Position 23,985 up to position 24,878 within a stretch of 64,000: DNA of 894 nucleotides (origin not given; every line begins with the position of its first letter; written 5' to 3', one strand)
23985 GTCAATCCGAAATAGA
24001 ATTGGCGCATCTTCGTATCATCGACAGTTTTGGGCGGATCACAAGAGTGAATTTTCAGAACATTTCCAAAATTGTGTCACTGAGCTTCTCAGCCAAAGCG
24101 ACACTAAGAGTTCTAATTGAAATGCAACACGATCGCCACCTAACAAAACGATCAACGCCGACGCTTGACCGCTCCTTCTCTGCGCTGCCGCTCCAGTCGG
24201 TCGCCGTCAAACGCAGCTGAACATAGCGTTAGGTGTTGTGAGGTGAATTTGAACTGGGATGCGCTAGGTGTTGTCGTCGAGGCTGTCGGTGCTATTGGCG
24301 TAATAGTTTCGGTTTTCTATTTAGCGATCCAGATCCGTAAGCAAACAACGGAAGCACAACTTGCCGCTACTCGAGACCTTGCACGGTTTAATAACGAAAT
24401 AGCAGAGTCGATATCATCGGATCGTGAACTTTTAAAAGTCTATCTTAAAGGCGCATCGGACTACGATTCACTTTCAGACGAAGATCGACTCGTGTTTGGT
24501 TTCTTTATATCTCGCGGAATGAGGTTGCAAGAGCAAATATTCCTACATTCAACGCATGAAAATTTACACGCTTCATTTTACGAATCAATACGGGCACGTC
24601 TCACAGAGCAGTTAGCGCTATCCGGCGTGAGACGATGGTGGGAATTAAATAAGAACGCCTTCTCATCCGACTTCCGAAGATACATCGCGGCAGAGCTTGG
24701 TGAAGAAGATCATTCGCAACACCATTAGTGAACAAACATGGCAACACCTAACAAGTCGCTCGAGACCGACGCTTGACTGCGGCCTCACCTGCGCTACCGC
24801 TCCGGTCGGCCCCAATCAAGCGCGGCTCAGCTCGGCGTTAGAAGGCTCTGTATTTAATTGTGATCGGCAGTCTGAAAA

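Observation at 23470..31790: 8-kb integron cassette array with no integrase anywhere in the 64-kb window (CALIN-like)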

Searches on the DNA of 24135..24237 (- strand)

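Call 17: build_rna_model(alignment_id=A2)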
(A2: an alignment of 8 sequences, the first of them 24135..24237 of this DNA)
Model R1 built from alignment A2 (8 sequences, 120 columns); structure: RNAalifold consensus.
model positions 103; base pairs 29; branch points 0; effective number of sequences 2.92; information 0.59 bits per position. Calibrated on 0.2 Mb of random sequence (short: E-values are rough).
structure used (alignment columns):
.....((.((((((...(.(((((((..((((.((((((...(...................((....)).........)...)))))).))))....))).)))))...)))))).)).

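Call 18: search_with_rna_model(model_id=R1, source=window, filters=off, max_evalue=10)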
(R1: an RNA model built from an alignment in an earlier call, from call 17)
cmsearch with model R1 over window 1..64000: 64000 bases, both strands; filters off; matches with E-value up to 10: 25.
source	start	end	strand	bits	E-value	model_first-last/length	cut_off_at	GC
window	25789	25890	-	103.9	2.2e-26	1-103/103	no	0.55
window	24743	24846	-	97.2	1.5e-24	1-103/103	no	0.64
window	24135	24237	-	94.7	7.7e-24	1-103/103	no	0.58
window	25122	25223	-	92.7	2.8e-23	1-103/103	no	0.57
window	27495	27596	-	81.5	3.7e-20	1-103/103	no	0.6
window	28993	29096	-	77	6.5e-19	1-103/103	no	0.58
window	26266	26379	-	72.2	1.4e-17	1-103/103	no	0.49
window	27968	28061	-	65.4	1.1e-15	1-103/103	no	0.57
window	25789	25890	+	25.5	0.00013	1-103/103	no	0.55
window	24135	24237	+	22.9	0.00066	1-103/103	no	0.58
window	31906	32001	+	21.7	0.0015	1-103/103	no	0.62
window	25122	25223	+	17.8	0.017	1-103/103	no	0.57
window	30134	30250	-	17.7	0.018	1-103/103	no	0.59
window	24743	24846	+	17.2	0.025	1-103/103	no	0.64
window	26998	27123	-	17.1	0.027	1-103/103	no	0.53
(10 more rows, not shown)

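Call 19: search_with_rna_model(model_id=R1, sources=[L001, L003, L004, L005, L006, L007, L008, L009, L010, L011, L012, L013], filters=off, max_evalue=1)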
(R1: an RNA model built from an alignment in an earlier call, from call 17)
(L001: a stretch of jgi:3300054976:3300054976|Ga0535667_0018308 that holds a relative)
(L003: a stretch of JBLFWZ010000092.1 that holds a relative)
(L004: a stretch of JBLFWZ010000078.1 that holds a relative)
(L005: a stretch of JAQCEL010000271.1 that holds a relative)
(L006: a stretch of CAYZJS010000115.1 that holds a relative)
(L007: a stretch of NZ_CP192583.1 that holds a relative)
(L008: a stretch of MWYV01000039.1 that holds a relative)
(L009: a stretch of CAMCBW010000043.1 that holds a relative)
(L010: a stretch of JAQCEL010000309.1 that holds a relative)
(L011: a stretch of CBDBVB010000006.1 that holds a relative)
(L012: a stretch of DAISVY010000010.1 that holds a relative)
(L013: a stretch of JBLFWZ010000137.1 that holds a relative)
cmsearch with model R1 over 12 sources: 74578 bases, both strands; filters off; matches with E-value up to 1: 35.
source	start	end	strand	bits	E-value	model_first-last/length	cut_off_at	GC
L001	5824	5925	-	103.9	2.6e-26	1-103/103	no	0.55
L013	2911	3012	-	102.2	7.5e-26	1-103/103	no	0.6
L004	228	329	+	100.9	1.7e-25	1-103/103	no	0.58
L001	4778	4881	-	97.2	1.8e-24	1-103/103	no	0.64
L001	4170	4272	-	94.7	9e-24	1-103/103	no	0.58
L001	5157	5258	-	92.7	3.3e-23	1-103/103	no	0.57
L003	5554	5655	+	86.6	1.6e-21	1-103/103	no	0.53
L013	3582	3683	-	86.2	2e-21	1-103/103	no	0.58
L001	7530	7631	-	81.5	4.3e-20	1-103/103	no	0.6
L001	6301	6414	-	72.2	1.6e-17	1-103/103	no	0.49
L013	1363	1465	+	66.5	6.1e-16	1-103/103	no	0.55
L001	8003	8096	-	65.4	1.2e-15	1-103/103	no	0.57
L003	3074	3175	+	62.7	7.1e-15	1-103/103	no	0.59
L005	2524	2621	+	58.3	1.2e-13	1-103/103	no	0.57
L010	1836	1917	+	53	3.4e-12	11-93/103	no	0.6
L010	2537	2653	+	43.1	1.9e-09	1-103/103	no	0.47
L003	404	486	+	29.6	1.1e-05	1-103/103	no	0.57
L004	228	329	-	28.4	2.3e-05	1-103/103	no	0.58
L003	1055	1116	+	26.4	8.5e-05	1-103/103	no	0.55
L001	5824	5925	+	25.5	0.00015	1-103/103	no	0.55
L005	3782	3856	+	24.8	0.00024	1-103/103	no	0.72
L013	2911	3012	+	24.7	0.00025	1-103/103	no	0.6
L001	4170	4272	+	22.9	0.00077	1-103/103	no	0.58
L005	3035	3139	+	22.4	0.0011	1-103/103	no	0.54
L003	3074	3175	-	20.8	0.0029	1-103/103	no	0.59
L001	5157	5258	+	17.8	0.02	1-103/103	no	0.57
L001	4778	4881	+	17.2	0.029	1-103/103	no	0.64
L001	7033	7158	-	17.1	0.031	1-103/103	no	0.53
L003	5554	5655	-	16.3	0.052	1-103/103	no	0.53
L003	5022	5057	+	16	0.064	1-103/103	no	0.44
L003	4471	4504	+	15.6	0.083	1-103/103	no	0.71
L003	4471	4504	-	15.6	0.083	1-103/103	no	0.71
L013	3582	3683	+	14.3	0.19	1-103/103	no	0.58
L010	1091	1190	+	12.5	0.6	1-103/103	no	0.54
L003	6825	6942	+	12.1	0.76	1-103/103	no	0.53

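Call 25: search_with_rna_model(model_id=R1, sources=[L014, L015, L016, L017], filters=off, max_evalue=0.1)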
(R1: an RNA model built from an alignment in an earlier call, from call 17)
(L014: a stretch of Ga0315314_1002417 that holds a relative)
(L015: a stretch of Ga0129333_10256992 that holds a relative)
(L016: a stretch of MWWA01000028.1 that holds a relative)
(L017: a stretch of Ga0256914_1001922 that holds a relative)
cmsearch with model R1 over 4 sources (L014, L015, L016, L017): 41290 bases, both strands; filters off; matches with E-value up to 0.1: 0.
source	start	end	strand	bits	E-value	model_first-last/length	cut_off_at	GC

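Call 36: search_with_rna_model(model_id=R1, sources=[L018, L020], filters=off, max_evalue=0.05)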
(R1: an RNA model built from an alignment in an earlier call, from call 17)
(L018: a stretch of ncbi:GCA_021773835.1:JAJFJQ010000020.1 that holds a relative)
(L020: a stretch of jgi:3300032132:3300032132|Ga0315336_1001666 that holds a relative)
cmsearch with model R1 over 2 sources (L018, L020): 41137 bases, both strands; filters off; matches with E-value up to 0.05: 8.
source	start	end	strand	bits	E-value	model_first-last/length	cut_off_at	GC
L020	9902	10003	-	71.5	1.3e-17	1-103/103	no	0.61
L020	5551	5667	+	59.7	2.7e-14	1-103/103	no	0.51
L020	10562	10663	-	42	2.2e-09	1-103/103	no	0.58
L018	8343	8441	-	37.3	4.4e-08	1-103/103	no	0.54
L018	5054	5154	-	35.8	1.1e-07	1-103/103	no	0.53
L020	2182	2297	-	23.3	0.00034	1-103/103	no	0.48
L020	11206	11311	-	21.7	0.00093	1-103/103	no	0.58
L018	8952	9067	-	19.6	0.0035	1-103/103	no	0.55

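Call 40: search_with_rna_model(model_id=R1, sources=[L026, L022, L027], filters=off, max_evalue=0.05)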
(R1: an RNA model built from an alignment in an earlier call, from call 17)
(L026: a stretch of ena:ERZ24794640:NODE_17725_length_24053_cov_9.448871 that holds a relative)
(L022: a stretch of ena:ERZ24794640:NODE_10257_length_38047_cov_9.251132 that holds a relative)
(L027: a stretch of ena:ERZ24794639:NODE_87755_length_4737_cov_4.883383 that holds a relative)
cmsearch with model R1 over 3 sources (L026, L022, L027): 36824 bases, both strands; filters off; matches with E-value up to 0.05: 20.
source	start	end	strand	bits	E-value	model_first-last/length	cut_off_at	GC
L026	8850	8950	-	102.3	3.5e-26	1-103/103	no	0.57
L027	2158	2258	-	102.3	3.5e-26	1-103/103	no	0.57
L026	9898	9999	-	96.1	1.8e-24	1-103/103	no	0.56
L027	3206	3307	-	96.1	1.8e-24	1-103/103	no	0.56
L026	9448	9549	-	93.2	1.2e-23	1-103/103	no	0.57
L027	2756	2857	-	93.2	1.2e-23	1-103/103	no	0.57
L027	4608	4709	-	90.7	5.7e-23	1-103/103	no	0.53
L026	11300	11401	-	89.9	9.4e-23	1-103/103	no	0.54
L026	10565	10681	-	62.2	4.7e-15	1-103/103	no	0.53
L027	3873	3989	-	62.2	4.7e-15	1-103/103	no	0.53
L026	8850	8950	+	33.6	4.1e-07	1-103/103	no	0.57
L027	2158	2258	+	33.6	4.1e-07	1-103/103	no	0.57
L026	10565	10681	+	23.3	0.0003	1-103/103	no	0.53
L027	3873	3989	+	23.3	0.0003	1-103/103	no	0.53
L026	11300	11401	+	21.4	0.001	1-103/103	no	0.54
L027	4608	4709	+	20.7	0.0016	1-103/103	no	0.53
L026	9448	9549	+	19.7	0.0029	1-103/103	no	0.57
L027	2756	2857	+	19.7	0.0029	1-103/103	no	0.57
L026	9898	9999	+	18.6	0.0062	1-103/103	no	0.56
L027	3206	3307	+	18.6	0.0062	1-103/103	no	0.56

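Call 51: search_with_rna_model(model_id=R1, sources=[L031, L033], filters=off, max_evalue=1)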
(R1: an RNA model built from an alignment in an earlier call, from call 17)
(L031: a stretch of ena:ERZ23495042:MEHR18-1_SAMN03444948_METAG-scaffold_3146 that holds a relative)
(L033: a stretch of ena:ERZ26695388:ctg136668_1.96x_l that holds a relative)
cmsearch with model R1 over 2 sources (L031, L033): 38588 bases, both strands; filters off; matches with E-value up to 1: 9.
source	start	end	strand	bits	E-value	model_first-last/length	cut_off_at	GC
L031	11780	11872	-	53.9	9.9e-13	1-103/103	no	0.58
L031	12188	12287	-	51.7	4e-12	1-103/103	no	0.52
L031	13563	13668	-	25.3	8.8e-05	1-103/103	no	0.52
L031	19617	19698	-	13.8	0.14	1-103/103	no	0.61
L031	13454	13543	+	12.8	0.26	1-103/103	no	0.49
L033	10150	10203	-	12.3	0.36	1-103/103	no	0.7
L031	11773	11872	+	11.6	0.54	1-103/103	no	0.58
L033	4615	4684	-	10.9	0.87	1-103/103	no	0.63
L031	4478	4585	+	10.8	0.95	1-103/103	no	0.58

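Call 60: search_with_rna_model(model_id=R1, sources=[L034], filters=off, max_evalue=0.01)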
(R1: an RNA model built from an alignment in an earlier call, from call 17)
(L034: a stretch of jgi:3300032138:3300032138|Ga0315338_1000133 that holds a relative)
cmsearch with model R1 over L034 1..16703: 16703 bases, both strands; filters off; matches with E-value up to 0.01: 42.
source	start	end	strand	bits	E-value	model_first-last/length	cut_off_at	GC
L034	6131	6232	-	96.1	8e-25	1-103/103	no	0.61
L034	12708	12810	-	90.6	2.8e-23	1-103/103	no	0.56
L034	7230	7331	-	89.9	4.3e-23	1-103/103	no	0.58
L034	12079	12183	-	80.6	1.7e-20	1-103/103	no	0.65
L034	10742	10843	-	76.6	2.2e-19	1-103/103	no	0.49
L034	16301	16402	-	72.7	2.7e-18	1-103/103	no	0.62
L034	9578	9691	-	72.5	2.9e-18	1-103/103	no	0.54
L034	4300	4416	-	68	5.3e-17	1-103/103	no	0.5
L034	9067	9183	-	67.2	8.9e-17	1-103/103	no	0.46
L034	3826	3942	-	66.6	1.3e-16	1-103/103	no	0.51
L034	10174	10290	-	66.6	1.3e-16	1-103/103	no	0.48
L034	646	762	-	66.5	1.4e-16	1-103/103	no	0.52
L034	6695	6813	-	64.4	5.2e-16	1-103/103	no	0.5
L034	11363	11477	-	62.8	1.4e-15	1-103/103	no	0.6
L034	15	131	-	62.6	1.6e-15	1-103/103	no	0.5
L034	4952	5065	-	61.5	3.3e-15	1-103/103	no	0.51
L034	3189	3305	-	60.7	5.5e-15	1-103/103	no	0.51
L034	5491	5607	-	60.5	6.3e-15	1-103/103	no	0.5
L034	1936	2052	-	58.7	2e-14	1-103/103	no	0.5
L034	15593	15706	-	57.9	3.3e-14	1-103/103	no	0.52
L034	7821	7937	-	54.9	2.3e-13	1-103/103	no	0.48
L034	14029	14143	-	53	7.7e-13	1-103/103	no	0.51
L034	14700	14814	-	47.6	2.4e-11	1-103/103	no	0.55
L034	8441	8556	-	44.2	2.1e-10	1-103/103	no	0.42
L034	1232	1348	-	41.7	1.1e-09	1-103/103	no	0.49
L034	13363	13479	-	40.5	2.3e-09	1-103/103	no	0.55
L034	11363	11477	+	32.3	4.4e-07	1-103/103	no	0.6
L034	2519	2625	-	29.3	3e-06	1-103/103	no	0.5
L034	6131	6232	+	27.8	7.8e-06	1-103/103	no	0.61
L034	10174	10290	+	27.3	1.1e-05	1-103/103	no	0.48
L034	4300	4416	+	26.6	1.6e-05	1-103/103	no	0.5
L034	9578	9691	+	26.6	1.6e-05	1-103/103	no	0.54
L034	9067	9183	+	26.6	1.7e-05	1-103/103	no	0.46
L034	646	762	+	26.3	2e-05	1-103/103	no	0.52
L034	3826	3942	+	25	4.5e-05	1-103/103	no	0.51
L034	15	131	+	20.8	0.00067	1-103/103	no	0.5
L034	15593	15706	+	20.6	0.00075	1-103/103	no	0.52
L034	7230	7331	+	19.9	0.0012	1-103/103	no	0.58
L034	5491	5607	+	18.1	0.0039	1-103/103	no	0.5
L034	1936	2052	+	17.9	0.0042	1-103/103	no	0.5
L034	10742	10843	+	17.4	0.0059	1-103/103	no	0.49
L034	4952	5065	+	17.2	0.0067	1-103/103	no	0.51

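Call 61: search_with_rna_model(model_id=R1, sources=[window, L003, L004, L005, L010, L013, L018, L020, L026, L031, L034], filters=default, max_evalue=1e-8, make_alignment=true)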
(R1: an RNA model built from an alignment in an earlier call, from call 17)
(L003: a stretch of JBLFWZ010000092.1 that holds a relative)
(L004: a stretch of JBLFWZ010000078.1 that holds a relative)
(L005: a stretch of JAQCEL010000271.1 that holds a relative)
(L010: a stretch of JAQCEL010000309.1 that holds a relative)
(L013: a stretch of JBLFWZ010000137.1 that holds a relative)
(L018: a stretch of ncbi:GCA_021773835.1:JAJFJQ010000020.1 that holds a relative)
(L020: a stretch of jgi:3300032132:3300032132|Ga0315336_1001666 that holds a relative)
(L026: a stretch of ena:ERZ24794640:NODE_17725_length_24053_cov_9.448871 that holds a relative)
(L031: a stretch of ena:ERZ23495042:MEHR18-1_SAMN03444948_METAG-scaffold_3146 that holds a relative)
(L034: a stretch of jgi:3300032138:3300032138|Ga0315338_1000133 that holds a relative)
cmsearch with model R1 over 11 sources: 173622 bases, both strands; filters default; matches with E-value up to 1e-8: 51.
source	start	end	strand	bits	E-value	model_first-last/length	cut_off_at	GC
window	25789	25890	-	103.9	5.9e-26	1-103/103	no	0.55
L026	8850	8950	-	102.3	1.6e-25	1-103/103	no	0.57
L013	2911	3012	-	102.2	1.7e-25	1-103/103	no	0.6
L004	228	329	+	100.9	3.9e-25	1-103/103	no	0.58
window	24743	24846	-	97.3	4.1e-24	1-103/103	no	0.64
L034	6131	6232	-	96.1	8.3e-24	1-103/103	no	0.61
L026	9898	9999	-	96.1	8.6e-24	1-103/103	no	0.56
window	24135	24237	-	94.7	2.1e-23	1-103/103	no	0.58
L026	9448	9549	-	93.2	5.5e-23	1-103/103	no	0.57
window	25122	25223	-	92.7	7.5e-23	1-103/103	no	0.57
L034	12708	12810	-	90.6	2.9e-22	1-103/103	no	0.56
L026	11300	11401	-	89.9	4.4e-22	1-103/103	no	0.54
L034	7230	7331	-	89.9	4.5e-22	1-103/103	no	0.58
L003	5554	5655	+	86.6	3.7e-21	1-103/103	no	0.53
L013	3582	3683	-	86.2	4.7e-21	1-103/103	no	0.58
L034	12079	12183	-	80.6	1.7e-19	1-103/103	no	0.65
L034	10742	10843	-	76.6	2.2e-18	1-103/103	no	0.49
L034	16301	16402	-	72.7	2.7e-17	1-103/103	no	0.62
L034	9578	9691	-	72.6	3e-17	1-103/103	no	0.54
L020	9902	10003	-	71.5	5.6e-17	1-103/103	no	0.61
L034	4300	4416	-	68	5.5e-16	1-103/103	no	0.5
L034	9067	9183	-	67.2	9.3e-16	1-103/103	no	0.46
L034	3826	3942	-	66.6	1.3e-15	1-103/103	no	0.51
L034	10174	10290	-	66.5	1.4e-15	1-103/103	no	0.48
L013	1363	1465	+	66.5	1.4e-15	1-103/103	no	0.55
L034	646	762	-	66.5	1.5e-15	1-103/103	no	0.52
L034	6695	6813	-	64.4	5.4e-15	1-103/103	no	0.5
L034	11363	11477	-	62.9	1.5e-14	1-103/103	no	0.6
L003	3074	3175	+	62.7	1.6e-14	1-103/103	no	0.59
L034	15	131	-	62.6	1.7e-14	1-103/103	no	0.5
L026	10565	10681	-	62.2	2.2e-14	1-103/103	no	0.53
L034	4952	5065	-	61.5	3.4e-14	1-103/103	no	0.51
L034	3189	3305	-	60.7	5.7e-14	1-103/103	no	0.51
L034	5491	5607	-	60.5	6.5e-14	1-103/103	no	0.5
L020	5551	5667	+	59.7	1.1e-13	1-103/103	no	0.51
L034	1936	2052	-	58.7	2.1e-13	1-103/103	no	0.5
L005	2524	2621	+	58.3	2.7e-13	1-103/103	no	0.57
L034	15593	15706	-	57.9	3.4e-13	1-103/103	no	0.52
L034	7821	7937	-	54.9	2.4e-12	1-103/103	no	0.48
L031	11780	11872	-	53.9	4.5e-12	1-103/103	no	0.58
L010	1836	1917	+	53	7.9e-12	11-93/103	no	0.6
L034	14029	14143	-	53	8e-12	1-103/103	no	0.51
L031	12188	12287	-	51.7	1.8e-11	1-103/103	no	0.52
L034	14700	14814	-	47.6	2.5e-10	1-103/103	no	0.55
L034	8441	8556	-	44.2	2.2e-09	1-103/103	no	0.42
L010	2537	2653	+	43.1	4.4e-09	1-103/103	no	0.47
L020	10562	10663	-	42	9.2e-09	1-103/103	no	0.58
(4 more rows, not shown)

Alignment A4: 51 matches aligned to the model, 161 columns, each read 5' to 3' on its own strand. Consensus structure (alignment columns), stored with it:
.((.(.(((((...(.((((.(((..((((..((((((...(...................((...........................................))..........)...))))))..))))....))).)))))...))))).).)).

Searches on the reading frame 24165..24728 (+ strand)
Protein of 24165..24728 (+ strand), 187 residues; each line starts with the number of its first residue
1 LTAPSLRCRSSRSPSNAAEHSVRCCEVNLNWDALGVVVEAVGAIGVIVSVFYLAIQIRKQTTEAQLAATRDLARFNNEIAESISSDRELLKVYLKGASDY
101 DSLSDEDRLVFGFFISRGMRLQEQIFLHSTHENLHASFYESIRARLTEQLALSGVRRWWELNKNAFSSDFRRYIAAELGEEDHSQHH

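Call 6: search_protein_families(library=pfam, proteins=[window:24165-24728:+], max_evalue=0.01)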
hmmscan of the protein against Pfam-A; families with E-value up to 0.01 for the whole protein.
window:24165-24728:+ (187 aa): 0 families

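Call 66: search_protein_families(library=padloc, proteins=[window:24249-24728:+], max_evalue=0.1)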
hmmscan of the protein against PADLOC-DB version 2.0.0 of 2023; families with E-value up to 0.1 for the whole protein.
window:24249-24728:+ (159 aa): 1 family
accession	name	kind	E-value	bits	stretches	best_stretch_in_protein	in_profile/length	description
PDLC01505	Cmr1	-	0.011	14.3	1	6-68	9-75/78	"CAS-III-B,CAS-III-C; effector_G7"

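Call 67: search_protein_families(library=ncbifam, proteins=[window:24249-24728:+], max_evalue=0.1)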
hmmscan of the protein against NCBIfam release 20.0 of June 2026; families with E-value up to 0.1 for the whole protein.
window:24249-24728:+ (159 aa): 0 families
